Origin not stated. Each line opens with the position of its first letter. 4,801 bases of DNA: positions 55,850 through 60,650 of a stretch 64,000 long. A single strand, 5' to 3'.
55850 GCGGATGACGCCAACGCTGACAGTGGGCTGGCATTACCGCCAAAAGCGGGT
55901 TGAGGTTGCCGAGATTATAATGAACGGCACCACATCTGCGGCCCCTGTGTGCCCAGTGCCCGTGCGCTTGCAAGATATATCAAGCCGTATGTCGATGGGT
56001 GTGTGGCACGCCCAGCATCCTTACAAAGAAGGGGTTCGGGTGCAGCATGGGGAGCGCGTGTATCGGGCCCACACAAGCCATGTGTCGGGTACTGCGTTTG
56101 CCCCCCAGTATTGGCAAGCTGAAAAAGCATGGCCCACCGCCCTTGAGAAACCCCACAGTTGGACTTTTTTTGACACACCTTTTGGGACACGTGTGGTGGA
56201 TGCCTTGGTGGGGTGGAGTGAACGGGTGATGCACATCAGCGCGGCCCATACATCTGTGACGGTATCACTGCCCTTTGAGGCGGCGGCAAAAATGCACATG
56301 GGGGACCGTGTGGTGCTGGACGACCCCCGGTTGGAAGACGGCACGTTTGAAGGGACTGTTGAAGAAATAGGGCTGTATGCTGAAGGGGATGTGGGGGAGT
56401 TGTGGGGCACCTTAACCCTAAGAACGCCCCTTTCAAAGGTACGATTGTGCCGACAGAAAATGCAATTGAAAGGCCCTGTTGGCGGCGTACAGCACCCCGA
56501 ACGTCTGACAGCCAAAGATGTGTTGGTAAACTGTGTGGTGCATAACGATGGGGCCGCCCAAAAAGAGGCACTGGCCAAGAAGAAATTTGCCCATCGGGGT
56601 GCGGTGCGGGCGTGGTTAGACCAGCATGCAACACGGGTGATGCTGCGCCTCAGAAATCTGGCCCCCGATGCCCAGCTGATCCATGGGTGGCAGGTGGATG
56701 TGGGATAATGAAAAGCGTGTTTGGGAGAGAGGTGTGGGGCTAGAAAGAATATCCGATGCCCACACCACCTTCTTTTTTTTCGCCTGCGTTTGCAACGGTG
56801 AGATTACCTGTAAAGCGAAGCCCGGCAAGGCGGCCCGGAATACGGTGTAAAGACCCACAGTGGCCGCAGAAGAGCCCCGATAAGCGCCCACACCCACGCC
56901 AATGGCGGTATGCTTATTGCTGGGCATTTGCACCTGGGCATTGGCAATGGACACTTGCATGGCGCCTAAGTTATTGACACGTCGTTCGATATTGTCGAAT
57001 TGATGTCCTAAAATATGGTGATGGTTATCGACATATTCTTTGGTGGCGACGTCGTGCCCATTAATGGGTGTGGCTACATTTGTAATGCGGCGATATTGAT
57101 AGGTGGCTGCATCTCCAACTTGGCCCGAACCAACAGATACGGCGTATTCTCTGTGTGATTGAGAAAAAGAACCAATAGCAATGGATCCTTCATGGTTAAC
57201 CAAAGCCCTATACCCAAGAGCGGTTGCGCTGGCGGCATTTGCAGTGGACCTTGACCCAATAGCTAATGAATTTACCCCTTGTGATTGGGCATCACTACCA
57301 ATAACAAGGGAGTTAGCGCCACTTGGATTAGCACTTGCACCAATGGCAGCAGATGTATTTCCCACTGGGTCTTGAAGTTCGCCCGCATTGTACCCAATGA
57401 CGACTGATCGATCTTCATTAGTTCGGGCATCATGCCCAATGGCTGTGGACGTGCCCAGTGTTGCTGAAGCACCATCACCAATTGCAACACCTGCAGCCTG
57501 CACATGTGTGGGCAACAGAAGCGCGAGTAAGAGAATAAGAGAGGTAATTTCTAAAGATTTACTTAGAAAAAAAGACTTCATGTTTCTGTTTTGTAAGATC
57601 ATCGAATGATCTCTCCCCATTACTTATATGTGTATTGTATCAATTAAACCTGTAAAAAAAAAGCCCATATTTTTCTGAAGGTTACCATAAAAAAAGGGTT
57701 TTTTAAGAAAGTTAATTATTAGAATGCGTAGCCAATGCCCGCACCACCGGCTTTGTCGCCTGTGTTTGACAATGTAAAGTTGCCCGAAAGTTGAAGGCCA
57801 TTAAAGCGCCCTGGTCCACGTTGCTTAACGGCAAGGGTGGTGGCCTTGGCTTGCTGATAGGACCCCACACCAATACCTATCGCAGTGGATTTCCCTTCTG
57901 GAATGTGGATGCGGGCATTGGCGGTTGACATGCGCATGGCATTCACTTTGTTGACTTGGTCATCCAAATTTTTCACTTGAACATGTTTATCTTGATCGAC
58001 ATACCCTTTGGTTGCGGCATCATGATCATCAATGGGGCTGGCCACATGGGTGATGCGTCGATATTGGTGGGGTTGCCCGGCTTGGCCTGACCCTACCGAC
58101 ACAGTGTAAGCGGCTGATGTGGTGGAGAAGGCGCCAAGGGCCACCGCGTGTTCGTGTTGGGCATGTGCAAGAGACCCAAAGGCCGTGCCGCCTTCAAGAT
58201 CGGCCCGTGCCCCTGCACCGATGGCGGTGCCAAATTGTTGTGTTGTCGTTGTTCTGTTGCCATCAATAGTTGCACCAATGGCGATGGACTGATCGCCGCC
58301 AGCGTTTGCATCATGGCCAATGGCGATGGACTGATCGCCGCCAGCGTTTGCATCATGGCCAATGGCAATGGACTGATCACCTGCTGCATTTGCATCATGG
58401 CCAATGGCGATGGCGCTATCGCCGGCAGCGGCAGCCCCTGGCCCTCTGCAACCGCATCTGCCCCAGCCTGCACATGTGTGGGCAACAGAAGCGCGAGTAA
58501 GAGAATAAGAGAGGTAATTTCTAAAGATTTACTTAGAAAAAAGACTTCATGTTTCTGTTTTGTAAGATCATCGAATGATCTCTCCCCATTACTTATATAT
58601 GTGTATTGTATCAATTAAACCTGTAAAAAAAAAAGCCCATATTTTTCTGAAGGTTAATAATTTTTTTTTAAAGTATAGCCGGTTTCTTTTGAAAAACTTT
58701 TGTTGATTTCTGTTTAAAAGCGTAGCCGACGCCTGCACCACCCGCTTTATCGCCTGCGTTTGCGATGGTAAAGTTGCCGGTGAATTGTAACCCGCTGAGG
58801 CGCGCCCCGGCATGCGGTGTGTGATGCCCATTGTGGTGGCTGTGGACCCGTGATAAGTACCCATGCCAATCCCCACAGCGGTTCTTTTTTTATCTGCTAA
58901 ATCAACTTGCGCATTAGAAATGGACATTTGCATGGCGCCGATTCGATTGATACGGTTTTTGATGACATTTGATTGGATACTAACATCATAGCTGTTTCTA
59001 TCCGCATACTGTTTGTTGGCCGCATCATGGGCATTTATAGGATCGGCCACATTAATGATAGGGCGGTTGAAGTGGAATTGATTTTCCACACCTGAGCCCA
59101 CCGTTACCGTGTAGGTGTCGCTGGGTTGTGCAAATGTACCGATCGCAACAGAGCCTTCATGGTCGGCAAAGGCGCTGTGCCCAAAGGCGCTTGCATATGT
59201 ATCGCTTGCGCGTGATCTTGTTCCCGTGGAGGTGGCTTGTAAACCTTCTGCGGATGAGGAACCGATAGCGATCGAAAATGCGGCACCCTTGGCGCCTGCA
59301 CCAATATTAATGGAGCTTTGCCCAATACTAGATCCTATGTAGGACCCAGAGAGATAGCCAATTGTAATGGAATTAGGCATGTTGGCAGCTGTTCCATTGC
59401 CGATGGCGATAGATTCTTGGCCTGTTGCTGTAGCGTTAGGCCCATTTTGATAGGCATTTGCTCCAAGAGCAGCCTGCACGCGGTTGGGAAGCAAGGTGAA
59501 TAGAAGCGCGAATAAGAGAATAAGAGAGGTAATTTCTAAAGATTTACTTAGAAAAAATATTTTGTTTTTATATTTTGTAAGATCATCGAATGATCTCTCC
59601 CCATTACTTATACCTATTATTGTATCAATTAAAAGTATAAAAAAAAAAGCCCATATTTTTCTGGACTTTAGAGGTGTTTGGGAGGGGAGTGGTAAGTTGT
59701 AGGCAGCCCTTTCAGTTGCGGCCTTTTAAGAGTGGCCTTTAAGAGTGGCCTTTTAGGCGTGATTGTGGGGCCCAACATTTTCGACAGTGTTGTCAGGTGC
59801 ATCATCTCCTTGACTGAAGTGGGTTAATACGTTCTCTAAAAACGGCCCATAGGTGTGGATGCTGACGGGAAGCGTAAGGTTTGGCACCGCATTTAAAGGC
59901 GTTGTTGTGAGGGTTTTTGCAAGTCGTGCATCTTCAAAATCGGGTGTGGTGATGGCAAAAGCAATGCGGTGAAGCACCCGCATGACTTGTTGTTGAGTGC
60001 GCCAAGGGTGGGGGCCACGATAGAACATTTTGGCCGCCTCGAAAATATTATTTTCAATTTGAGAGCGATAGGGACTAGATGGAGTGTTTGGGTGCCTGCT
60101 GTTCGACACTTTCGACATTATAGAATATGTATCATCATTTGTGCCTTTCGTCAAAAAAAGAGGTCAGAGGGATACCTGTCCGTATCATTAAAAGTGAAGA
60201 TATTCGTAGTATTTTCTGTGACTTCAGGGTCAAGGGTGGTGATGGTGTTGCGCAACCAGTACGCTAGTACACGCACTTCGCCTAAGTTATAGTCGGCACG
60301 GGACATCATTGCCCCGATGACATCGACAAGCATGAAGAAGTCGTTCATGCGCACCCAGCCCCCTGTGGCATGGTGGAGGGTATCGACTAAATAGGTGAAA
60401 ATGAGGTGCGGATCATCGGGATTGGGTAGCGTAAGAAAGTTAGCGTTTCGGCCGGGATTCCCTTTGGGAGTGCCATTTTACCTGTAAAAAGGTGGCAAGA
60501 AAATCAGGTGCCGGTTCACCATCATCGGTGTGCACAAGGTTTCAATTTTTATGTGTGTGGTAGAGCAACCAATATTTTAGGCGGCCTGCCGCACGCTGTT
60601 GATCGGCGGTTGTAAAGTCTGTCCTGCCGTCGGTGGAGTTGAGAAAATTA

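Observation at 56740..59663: Three tandem YadA-like adhesin genes share a 5' cassette whose poly(T/A) tract sets the frame (7 = ON, 6 = OFF)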

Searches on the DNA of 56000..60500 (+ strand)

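Call 13: search_dna_similar(query=window:56000-60500:+, collection=plasmids, mode=near)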
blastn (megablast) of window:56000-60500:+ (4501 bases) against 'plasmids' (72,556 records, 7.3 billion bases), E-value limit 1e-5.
No match.
